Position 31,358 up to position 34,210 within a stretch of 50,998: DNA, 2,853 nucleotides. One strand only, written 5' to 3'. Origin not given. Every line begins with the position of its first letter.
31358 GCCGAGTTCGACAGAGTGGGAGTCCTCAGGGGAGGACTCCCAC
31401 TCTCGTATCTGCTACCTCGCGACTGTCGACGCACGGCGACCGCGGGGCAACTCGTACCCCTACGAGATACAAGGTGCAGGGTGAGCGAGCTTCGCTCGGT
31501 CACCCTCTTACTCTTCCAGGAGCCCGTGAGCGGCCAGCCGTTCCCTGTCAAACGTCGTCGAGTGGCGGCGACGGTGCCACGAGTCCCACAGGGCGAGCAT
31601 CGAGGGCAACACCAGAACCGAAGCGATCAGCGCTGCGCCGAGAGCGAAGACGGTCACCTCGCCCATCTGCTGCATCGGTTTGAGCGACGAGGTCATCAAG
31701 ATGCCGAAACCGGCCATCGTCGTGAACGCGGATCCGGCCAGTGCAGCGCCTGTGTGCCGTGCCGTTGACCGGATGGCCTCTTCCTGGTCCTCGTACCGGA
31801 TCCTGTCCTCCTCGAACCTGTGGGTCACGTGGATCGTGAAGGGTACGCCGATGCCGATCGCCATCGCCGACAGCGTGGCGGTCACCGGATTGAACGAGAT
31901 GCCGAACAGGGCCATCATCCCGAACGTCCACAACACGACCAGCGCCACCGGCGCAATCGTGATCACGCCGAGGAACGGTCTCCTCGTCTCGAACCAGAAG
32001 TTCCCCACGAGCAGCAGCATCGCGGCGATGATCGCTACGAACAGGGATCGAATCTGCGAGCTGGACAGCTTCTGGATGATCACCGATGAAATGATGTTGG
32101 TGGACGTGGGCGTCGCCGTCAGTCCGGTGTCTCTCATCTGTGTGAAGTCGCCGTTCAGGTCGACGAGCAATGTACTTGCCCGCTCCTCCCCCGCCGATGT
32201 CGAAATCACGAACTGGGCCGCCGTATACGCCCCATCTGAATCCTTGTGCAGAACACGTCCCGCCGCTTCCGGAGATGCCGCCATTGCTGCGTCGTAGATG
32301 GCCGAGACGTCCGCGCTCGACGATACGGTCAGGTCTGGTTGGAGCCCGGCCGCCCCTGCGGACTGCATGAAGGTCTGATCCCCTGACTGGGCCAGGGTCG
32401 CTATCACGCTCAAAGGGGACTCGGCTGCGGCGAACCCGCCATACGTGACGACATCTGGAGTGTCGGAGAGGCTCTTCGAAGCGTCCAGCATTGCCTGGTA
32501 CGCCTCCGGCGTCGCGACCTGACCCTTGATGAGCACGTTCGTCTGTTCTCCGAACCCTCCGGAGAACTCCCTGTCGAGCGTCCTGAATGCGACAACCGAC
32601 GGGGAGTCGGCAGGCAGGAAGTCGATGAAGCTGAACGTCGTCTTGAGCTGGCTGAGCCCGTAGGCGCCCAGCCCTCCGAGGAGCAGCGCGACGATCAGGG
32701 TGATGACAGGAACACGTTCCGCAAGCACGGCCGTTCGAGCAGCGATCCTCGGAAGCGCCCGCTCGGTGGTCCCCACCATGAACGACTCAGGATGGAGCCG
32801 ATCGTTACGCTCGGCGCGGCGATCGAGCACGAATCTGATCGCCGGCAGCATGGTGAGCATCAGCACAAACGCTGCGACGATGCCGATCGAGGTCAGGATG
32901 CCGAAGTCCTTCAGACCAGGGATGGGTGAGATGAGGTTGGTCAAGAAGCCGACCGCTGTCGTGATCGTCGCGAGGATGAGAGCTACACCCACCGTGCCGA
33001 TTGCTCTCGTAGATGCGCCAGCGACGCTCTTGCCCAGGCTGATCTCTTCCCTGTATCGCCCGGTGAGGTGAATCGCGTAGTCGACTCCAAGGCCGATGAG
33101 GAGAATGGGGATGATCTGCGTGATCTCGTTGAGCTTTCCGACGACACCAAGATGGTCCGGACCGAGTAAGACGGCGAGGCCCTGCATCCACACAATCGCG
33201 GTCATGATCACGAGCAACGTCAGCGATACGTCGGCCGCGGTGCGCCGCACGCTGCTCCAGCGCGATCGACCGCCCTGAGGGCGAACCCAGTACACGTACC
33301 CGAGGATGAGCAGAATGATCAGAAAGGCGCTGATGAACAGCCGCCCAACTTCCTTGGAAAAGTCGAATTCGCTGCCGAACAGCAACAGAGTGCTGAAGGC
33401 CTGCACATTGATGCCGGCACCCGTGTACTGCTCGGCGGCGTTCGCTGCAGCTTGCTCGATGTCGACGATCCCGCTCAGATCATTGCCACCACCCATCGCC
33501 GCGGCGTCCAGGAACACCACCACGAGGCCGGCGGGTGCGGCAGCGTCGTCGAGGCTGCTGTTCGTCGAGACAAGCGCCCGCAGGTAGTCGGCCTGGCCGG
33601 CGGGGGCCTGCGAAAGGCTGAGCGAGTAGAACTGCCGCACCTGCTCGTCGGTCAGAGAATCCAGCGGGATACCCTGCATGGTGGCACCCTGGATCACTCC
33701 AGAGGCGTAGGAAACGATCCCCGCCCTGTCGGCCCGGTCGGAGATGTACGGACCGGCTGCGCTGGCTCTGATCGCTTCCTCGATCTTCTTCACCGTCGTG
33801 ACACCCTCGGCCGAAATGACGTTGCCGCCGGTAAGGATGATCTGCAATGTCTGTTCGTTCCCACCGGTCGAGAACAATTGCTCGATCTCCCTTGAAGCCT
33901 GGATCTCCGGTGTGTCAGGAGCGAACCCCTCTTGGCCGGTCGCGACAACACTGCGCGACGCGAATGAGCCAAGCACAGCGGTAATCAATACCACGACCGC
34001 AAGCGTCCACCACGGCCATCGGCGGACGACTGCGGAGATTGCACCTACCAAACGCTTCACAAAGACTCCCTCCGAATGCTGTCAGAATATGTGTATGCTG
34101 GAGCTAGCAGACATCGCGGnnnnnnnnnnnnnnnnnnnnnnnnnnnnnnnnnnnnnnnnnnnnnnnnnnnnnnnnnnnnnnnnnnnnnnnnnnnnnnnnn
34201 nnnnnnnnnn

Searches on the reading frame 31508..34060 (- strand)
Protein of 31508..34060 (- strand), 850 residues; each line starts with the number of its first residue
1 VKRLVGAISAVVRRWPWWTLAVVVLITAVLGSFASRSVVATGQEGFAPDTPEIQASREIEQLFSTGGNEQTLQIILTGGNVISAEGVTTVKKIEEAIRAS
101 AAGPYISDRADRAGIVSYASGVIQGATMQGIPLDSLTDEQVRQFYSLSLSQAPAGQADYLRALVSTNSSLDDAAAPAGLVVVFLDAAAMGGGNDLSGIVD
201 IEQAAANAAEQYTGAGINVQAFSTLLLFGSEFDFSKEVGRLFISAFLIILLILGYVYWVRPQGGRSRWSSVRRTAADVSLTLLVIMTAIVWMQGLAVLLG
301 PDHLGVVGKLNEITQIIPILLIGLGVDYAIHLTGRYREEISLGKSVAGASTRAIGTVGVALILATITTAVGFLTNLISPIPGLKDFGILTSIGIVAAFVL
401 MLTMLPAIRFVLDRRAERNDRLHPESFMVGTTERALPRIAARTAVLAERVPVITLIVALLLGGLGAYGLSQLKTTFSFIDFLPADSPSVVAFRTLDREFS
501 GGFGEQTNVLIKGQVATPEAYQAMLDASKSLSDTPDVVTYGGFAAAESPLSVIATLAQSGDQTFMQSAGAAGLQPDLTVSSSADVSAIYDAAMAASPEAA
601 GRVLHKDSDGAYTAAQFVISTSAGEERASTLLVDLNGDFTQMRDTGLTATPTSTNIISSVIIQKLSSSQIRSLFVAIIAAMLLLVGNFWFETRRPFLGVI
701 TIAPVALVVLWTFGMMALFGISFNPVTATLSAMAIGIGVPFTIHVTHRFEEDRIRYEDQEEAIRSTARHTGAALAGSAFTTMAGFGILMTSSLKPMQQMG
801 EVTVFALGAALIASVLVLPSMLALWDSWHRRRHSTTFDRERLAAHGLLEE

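Call 27: search_protein_families(library=pfam, proteins=[window:31508-34060:-], max_evalue=0.001)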
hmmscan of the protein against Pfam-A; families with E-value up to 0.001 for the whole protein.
window:31508-34060:- (850 aa): 4 families
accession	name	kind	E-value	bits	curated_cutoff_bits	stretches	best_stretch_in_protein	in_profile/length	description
PF03176.21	MMPL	-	3.2e-26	92.5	20.5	2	279-421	171-312/333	MMPL family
PF12349.14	Sterol-sensing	-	2e-15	57.4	22.3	2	312-420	37-143/153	Sterol-sensing domain of SREBP cleavage-activation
PF02460.24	Patched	-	3.6e-13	50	23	2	249-408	4-153/156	Patched SSD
PF00873.25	ACR_tran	-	8.8e-05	20.8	28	1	673-831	337-495/1021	AcrB/AcrD/AcrF family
